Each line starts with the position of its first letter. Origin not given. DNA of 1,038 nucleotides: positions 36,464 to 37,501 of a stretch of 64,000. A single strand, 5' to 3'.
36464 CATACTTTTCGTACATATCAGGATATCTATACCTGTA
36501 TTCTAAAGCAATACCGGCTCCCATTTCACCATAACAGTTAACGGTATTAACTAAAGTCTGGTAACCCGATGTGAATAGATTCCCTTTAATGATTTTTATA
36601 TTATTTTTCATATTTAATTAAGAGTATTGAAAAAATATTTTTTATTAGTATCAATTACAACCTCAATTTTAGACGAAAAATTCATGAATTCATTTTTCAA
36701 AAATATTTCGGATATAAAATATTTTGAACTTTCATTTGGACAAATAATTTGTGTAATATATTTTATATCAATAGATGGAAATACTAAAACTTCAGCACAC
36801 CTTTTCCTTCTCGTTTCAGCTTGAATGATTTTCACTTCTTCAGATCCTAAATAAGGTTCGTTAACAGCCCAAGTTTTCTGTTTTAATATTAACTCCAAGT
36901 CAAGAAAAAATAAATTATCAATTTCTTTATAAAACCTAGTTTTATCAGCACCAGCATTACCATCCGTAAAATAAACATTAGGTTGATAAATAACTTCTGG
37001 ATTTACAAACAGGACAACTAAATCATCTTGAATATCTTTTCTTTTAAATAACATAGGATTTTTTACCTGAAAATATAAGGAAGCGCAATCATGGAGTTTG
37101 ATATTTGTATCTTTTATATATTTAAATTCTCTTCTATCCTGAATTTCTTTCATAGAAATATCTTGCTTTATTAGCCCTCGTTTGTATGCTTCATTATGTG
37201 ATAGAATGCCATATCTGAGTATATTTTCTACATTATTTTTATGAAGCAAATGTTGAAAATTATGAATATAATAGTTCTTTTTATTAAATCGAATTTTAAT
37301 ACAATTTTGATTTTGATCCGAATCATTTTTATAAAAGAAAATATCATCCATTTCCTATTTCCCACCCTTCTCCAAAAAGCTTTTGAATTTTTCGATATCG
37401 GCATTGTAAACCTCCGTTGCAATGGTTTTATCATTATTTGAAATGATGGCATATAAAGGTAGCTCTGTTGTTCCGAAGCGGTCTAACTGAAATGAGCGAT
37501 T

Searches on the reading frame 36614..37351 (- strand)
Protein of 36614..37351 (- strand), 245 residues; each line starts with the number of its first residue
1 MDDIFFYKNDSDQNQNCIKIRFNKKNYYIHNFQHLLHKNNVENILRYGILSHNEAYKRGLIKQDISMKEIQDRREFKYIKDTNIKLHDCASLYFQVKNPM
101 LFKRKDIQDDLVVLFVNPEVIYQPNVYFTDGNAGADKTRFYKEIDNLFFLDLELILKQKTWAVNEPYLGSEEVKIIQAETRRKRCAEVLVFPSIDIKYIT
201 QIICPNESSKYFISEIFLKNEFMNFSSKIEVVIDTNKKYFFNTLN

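Call 3: search_protein_families(library=pfam, proteins=[window:36614-37351:-], max_evalue=0.01)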
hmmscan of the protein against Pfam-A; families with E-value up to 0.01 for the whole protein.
window:36614-37351:- (245 aa): 1 family
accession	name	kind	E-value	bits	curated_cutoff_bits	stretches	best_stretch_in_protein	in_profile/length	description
PF14487.12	DarT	-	1.8e-37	129.4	22.5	1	34-231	2-195/201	ssDNA thymidine ADP-ribosyltransferase, DarT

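Call 4: search_protein_families(library=padloc, proteins=[window:36614-37351:-], max_evalue=0.01)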
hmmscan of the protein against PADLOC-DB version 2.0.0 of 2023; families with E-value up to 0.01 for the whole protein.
window:36614-37351:- (245 aa): 1 family
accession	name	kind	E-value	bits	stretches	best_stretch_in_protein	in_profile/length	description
PDLC02991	DarT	-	2.6e-31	107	1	33-228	13-185/196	-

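Call 5: search_protein_families(library=ncbifam, proteins=[window:36614-37351:-], max_evalue=0.01)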
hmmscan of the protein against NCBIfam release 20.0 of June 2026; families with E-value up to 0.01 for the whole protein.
window:36614-37351:- (245 aa): 1 family
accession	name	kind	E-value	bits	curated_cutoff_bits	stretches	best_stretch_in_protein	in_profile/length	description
NF048013.1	toxin_DarT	equivalog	2.2e-27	96.1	150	1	34-220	3-190/204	type II toxin-antitoxin system toxin DNA ADP-ribosyl transferase DarT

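Call 6: search_solved_structures(query=window:36614-37351:-, max_evalue=0.01, show_alignments=2)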
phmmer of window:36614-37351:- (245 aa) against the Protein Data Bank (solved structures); distinct sequences matched with E-value up to 0.01: 3.
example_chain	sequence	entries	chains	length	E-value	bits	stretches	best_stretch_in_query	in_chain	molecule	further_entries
7omu_AAA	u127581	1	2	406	2.1e-11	47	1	32-145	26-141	Macro domain-containing protein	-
7omv_AAA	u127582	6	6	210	2.2e-06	30.5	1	33-166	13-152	DarT domain-containing protein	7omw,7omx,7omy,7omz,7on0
8baq_A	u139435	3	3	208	0.0036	20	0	34-214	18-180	DarT ssDNA thymidine ADP-ribosyltransferase family protein | E. coli C7 DarT1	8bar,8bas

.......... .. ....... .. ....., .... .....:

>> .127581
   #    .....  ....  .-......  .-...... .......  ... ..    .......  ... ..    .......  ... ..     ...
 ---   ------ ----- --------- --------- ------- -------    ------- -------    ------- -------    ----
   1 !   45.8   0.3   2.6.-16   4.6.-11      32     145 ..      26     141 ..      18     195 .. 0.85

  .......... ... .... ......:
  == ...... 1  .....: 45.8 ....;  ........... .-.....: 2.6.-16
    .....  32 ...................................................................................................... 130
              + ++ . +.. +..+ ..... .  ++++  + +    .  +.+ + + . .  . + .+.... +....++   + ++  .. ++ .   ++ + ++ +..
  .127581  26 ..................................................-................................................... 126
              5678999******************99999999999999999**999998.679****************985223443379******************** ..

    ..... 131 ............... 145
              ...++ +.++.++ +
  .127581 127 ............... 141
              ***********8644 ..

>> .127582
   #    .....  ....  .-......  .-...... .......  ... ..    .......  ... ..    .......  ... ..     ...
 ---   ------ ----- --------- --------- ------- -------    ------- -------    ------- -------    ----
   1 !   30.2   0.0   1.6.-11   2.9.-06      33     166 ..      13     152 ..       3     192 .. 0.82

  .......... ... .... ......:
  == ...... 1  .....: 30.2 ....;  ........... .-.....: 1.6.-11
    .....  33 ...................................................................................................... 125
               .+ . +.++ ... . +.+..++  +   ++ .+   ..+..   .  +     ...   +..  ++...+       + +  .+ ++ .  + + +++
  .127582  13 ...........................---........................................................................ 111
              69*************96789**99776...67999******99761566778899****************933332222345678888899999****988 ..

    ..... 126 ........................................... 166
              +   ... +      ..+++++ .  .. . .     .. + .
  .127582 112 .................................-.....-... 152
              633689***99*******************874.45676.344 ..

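Call 9: find_homologous_proteins(query=window:36614-37351:-, max_evalue=0.00001)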
Query window:36614-37351:- (245 aa): 14 proteins with E <= 0.00001 among 549 candidates.
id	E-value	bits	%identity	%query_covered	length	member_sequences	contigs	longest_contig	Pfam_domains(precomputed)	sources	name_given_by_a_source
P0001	1.8e-158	543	100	100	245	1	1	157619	PF14487.13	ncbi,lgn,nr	ncbi:MAG: hypothetical protein HW421_1229 [Ignavibacteria bacterium]|nr:hypothetical protein [Ignavi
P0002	8.1e-52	194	46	91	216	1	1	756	PF14487.13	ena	-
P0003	1.2e-41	161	38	91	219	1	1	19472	PF14487.13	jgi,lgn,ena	-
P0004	2.6e-41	160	39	91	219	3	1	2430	PF14487.13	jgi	jgi:hypothetical protein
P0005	6.1e-38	149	42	82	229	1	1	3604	PF14487.13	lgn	-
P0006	5.0e-34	136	41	73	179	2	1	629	PF14487.13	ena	-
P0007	1.4e-30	125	41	73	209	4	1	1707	PF14487.13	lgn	-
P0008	3.3e-30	123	38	76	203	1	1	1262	PF14487.13,PF22531.3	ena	-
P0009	2.5e-28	117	41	80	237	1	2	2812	PF14487.13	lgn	-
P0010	2.0e-17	81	35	74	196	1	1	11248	PF14487.13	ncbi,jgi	-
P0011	9.8e-17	79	35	79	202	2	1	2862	PF14487.13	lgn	-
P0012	3.8e-15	74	33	72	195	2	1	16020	PF14487.13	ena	-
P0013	7.4e-15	73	32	84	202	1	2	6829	PF14487.13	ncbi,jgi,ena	-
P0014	7.1e-14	70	37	65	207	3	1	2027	PF14487.13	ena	-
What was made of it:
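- Closest known: DarTG2 toxin-antitoxin / anti-phage system. Different: The nearest DarT in 5.8 billion proteins is only 46% identical (call 9).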

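Call 10: find_encoding_contigs(protein=P0003, flank=8000, max_places=3)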
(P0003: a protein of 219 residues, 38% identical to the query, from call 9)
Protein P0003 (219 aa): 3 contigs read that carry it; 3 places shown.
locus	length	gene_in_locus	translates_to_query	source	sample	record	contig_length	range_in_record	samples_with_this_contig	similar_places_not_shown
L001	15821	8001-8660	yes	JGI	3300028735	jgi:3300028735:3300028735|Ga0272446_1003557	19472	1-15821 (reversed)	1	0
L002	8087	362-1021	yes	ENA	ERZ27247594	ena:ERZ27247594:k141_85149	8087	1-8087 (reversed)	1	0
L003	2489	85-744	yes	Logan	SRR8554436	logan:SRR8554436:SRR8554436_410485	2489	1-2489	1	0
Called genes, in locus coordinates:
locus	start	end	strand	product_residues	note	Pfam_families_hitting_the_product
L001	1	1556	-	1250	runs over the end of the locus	PF00512:HisKA (weak), PF02518:HATPase_c, PF14501:HATPase_c_5 (weak)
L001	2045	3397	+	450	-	PF00676:E1_dh, PF02775:TPP_enzyme_C (weak), PF13292:DXP_synthase_N (weak)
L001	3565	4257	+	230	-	-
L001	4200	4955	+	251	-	PF07730:HisKA_3, PF02518:HATPase_c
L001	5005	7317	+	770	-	PF00912:Transgly, PF00905:Transpeptidase, PF06832:BiPBP_C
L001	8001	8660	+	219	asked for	PF14487:DarT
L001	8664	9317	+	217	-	-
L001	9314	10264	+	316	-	PF01661:Macro, PF01381:HTH_3 (faint), PF13443:HTH_26 (faint)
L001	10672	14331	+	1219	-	PF23653:DUF7149, PF25120:DUF7814, PF20473:MmeI_Mtase, PF07669:Eco57I, PF12950:TaqI_C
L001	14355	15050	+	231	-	-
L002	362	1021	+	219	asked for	PF14487:DarT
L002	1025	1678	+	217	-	-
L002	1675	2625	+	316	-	PF01661:Macro, PF01381:HTH_3 (faint), PF13443:HTH_26 (faint)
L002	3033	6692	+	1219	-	PF23653:DUF7149, PF25120:DUF7814, PF20473:MmeI_Mtase, PF07669:Eco57I, PF12950:TaqI_C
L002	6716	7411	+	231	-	-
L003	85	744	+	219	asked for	PF14487:DarT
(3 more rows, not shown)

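Call 11: find_encoding_contigs(protein=P0010, flank=8000, max_places=3)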
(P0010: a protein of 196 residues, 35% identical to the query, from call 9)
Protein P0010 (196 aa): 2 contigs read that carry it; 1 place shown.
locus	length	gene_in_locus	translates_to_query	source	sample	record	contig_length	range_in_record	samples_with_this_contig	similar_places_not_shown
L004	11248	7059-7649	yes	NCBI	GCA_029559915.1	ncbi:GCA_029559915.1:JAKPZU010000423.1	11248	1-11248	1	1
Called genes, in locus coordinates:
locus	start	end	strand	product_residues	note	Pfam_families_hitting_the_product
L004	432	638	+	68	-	PF12844:HTH_19, PF13560:HTH_31, PF13443:HTH_26, PF01381:HTH_3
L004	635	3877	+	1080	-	PF13091:PLDc_2, PF04851:ResIII (faint), PF00176:SNF2-rel_dom, PF00270:DEAD (weak), PF00271:Helicase_C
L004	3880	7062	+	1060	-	PF25120:DUF7814 (faint), PF20473:MmeI_Mtase (faint), PF07669:Eco57I, PF02384:N6_Mtase (weak), PF12950:TaqI_C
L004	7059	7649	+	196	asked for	PF14487:DarT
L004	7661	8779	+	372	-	PF01661:Macro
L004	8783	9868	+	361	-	-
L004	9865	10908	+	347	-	-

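Call 12: find_encoding_contigs(protein=P0012, flank=8000, max_places=3)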
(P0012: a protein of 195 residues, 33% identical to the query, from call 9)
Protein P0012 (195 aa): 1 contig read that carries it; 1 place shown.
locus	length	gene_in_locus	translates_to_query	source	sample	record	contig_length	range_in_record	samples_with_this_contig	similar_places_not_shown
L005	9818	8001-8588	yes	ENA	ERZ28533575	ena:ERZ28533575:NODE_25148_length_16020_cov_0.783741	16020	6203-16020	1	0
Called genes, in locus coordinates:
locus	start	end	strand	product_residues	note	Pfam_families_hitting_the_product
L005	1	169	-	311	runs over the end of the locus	-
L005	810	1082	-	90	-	PF27363:YuaX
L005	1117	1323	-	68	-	-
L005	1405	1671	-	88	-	PF13031:DUF3892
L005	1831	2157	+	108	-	PF12844:HTH_19, PF13560:HTH_31, PF01381:HTH_3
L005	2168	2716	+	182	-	PF06114:Peptidase_M78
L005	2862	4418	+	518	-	PF12161:HsdM_N, PF02384:N6_Mtase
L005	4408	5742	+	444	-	PF01420:Methylase_S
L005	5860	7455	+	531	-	PF13589:HATPase_c_3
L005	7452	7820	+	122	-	-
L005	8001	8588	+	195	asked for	PF14487:DarT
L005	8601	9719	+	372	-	PF01661:Macro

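Call 14: find_encoding_contigs(protein=P0001, flank=10000, max_places=3)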
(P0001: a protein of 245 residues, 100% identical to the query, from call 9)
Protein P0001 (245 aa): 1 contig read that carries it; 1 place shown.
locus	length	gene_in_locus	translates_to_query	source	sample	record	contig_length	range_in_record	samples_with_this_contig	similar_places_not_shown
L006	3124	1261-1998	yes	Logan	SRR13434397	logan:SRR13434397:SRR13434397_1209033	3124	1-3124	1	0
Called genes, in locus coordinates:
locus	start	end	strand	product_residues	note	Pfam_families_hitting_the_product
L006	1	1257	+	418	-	?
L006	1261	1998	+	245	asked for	PF14487:DarT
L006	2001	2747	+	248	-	PF01661:Macro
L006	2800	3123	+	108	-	?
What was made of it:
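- An identical copy is present in an independent assembly (call 14).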

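Call 31: search_protein_families(library=pfam, proteins=[L001:8664-9317:+, L001:9314-10264:+], max_evalue=1)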
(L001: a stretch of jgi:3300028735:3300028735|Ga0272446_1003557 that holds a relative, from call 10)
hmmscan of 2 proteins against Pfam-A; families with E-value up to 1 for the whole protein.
L001:8664-9317:+ (217 aa): 2 families
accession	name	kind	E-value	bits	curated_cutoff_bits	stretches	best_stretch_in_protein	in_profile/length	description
PF01966.28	HD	-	0.003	18.3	22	1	40-93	3-60/116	HD domain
PF18019.7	Cas3_HD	-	0.26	11.7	23.1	1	46-77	39-69/207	Cas3, HD domain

L001:9314-10264:+ (316 aa): 6 families
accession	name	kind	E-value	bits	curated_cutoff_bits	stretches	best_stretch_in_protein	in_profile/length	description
PF01661.27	Macro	-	1.6e-19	70.5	22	1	21-133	1-118/118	Macro domain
PF13443.12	HTH_26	-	1.3e-06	29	22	1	271-308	19-57/63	Cro/C1-type HTH DNA-binding domain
PF01381.28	HTH_3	-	8.3e-06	26.2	23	1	272-307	19-54/55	Helix-turn-helix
PF12836.13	HHH_3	-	0.013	16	27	0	166-191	39-64/65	Helix-hairpin-helix motif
PF07453.19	NUMOD1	-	0.15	12.8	22.8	0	165-186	14-35/37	NUMOD1 domain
PF12844.13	HTH_19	-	0.29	11.5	30.2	1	272-308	22-58/64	Helix-turn-helix domain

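Call 32: search_protein_families(library=padloc, proteins=[L001:8664-9317:+, L001:9314-10264:+], max_evalue=0.1)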
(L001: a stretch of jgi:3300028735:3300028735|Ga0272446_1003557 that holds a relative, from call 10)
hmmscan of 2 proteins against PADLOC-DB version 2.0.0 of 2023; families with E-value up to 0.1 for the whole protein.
L001:8664-9317:+ (217 aa): 3 families
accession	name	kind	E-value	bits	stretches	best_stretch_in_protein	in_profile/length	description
PDLC01254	Cas3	-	1.3e-05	23.5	1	34-76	5-44/164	CAS-I; effector_G3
PDLC00940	Cas3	-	0.00072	17.8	1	38-76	1-44/178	CRISPR-associated endonuclease Cas3-HD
PDLC01378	Cas3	-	0.022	13.1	1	49-91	27-62/174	CAS-I; effector_G3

L001:9314-10264:+ (316 aa): 3 families
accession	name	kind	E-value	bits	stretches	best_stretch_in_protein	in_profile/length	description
PDLC02990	DarG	-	1.1e-57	194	1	5-156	2-152/329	-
PDLC02926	HTH_VI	-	0.0022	16.2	1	272-307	24-59/92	-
PDLC03665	Control_protein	-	0.0036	15.5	1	253-308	13-68/77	control protein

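Call 35: search_solved_structures(query=A2, max_evalue=0.01, show_alignments=3)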
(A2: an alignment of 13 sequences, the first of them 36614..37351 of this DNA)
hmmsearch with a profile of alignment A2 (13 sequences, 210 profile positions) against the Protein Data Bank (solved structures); distinct sequences matched with E-value up to 0.01: 4.
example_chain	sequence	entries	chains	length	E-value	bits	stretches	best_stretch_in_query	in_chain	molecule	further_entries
7omu_AAA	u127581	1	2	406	1.7e-39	138.5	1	13-209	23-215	Macro domain-containing protein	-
7omv_AAA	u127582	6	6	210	4.8e-30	107.6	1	16-197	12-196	DarT domain-containing protein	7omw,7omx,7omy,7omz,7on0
7yk3_A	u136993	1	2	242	2.5e-19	72.6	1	17-201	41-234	DNA ADP-ribosyl transferase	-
8baq_A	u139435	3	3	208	7.5e-14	54.7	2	84-190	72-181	DarT ssDNA thymidine ADP-ribosyltransferase family protein | E. coli C7 DarT1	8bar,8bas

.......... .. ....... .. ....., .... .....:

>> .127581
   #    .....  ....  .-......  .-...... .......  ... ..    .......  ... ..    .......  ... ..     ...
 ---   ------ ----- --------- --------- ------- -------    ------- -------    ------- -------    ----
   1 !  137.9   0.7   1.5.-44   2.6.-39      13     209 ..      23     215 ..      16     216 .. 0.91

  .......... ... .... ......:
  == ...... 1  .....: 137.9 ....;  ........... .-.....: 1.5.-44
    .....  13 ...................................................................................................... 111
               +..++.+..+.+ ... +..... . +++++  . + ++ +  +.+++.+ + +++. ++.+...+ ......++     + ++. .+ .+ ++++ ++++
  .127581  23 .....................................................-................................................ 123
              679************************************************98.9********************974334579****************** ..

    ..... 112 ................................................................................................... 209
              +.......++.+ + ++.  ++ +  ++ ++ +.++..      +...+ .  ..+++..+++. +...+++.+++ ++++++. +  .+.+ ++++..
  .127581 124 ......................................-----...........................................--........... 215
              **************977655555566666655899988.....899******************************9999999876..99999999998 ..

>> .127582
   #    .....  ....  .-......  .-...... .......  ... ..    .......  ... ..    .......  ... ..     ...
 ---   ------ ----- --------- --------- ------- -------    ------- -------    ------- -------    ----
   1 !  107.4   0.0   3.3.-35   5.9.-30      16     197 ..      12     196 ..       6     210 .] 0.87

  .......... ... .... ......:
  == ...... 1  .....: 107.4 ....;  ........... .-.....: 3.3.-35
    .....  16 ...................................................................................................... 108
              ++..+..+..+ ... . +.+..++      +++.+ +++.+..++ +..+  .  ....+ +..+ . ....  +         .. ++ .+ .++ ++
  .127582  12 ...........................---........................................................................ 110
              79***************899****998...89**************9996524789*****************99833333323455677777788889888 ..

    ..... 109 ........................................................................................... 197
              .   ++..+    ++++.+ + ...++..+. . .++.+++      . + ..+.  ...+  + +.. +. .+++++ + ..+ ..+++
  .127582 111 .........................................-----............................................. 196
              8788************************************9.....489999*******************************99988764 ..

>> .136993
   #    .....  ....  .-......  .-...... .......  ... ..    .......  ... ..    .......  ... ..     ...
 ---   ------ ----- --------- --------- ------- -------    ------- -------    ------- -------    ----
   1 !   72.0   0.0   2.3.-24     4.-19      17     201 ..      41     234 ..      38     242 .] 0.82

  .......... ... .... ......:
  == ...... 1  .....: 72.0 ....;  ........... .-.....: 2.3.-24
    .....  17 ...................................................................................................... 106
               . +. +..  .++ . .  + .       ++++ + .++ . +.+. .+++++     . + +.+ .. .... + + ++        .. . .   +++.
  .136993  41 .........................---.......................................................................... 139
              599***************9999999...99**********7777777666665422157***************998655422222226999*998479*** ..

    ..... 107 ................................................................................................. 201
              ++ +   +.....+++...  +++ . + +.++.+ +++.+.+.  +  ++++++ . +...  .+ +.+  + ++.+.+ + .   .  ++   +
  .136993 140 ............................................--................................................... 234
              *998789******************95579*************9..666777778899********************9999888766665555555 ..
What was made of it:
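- On DarTG2: They align to the corresponding positions of 7OMV, where E160A is Ala (call 35).
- Closest known: DarTG2 toxin-antitoxin / anti-phage system. Same: The best solved match is the T. africanus DarTG fusion (call 35).
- Closest known: DarTG1. Different: The DarT profile scores 55 bits against E. coli C7 DarT1, compared with 108-138 bits against DarT2-type structures (call 35).
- Pfam, PADLOC and PDB hits (calls 3, 4, 6, 35).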

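Call 45: find_related_loci(query=A4, collection=metagenome_contigs, flank=6000)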
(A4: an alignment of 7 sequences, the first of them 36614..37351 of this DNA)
Query A4 (245 aa) in metagenome_contigs; peptide patterns used: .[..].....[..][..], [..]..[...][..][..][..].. (x = any residue, [..] = any of these).
227 stretches matched a pattern; 102 encode a relative of the query (tblastn E <= 1e-3); the best 80 are kept; 80 distinct loci.
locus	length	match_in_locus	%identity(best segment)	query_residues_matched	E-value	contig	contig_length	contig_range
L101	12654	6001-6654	38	18-241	2e-49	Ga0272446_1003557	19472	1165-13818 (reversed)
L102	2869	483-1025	41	15-208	3e-45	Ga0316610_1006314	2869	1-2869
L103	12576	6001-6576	36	25-241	6e-40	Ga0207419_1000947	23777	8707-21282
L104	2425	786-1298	40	27-213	2e-37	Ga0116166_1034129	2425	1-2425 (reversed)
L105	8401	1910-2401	39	25-204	9e-37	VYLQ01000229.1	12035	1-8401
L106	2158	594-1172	35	26-241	1e-36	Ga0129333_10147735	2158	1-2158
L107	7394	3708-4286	36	26-241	1e-35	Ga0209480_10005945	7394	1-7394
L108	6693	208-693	38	30-204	1e-35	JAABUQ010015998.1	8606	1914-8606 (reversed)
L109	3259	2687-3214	37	26-216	7e-35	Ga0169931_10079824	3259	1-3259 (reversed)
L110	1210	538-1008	39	34-204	2e-35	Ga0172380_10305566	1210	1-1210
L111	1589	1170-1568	44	17-141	7e-35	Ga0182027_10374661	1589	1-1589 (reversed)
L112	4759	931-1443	40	27-213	1e-34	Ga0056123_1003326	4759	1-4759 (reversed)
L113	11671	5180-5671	39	30-204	7e-34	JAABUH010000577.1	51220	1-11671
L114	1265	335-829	39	25-204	6e-34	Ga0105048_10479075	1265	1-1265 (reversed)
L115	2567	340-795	39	34-209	1e-31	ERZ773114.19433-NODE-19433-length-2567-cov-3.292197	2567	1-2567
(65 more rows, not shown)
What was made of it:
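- Tried and rejected: A 7-sequence subset was used instead (call 45).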

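Call 50: search_dna_similar(query=window:36614-37351:-, collection=phages, mode=protein, max_evalue=0.001, max_rows=10)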
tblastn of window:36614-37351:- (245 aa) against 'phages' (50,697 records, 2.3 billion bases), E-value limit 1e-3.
No match.
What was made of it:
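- Tried and rejected: DarT has no relative in the phage collection (call 50).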

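Call 51: search_protein_families(library=ncbifam, proteins=[L001:8664-9317:+], max_evalue=1)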
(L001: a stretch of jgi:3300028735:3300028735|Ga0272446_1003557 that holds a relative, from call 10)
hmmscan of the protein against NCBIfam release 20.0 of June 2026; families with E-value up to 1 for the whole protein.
L001:8664-9317:+ (217 aa): 4 families
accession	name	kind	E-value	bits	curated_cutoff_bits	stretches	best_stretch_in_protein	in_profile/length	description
TIGR00277.1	HDIG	domain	0.00019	21.2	27.6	1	38-94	5-60/84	HDIG domain-containing metalloprotein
TIGR01596.1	cas3_HD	equivalog_domain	0.0027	17.8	43.45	1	38-76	1-44/178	CRISPR-associated endonuclease Cas3''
NF010183.0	PRK13662.1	equivalog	0.023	14.5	213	1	136-204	59-124/177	hypothetical protein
NF049996.1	NtdP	equivalog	0.049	13.6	280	1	138-199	58-116/168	nucleoside tri-diphosphate phosphatase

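Call 52: search_protein_families(library=phrogs, proteins=[window:36614-37351:-], max_evalue=0.001)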
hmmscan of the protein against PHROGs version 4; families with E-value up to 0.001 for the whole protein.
window:36614-37351:- (245 aa): 1 family
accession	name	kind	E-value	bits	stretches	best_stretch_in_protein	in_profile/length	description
phrog_32804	-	unknown function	1.6e-08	34.9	1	30-220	10-197/448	-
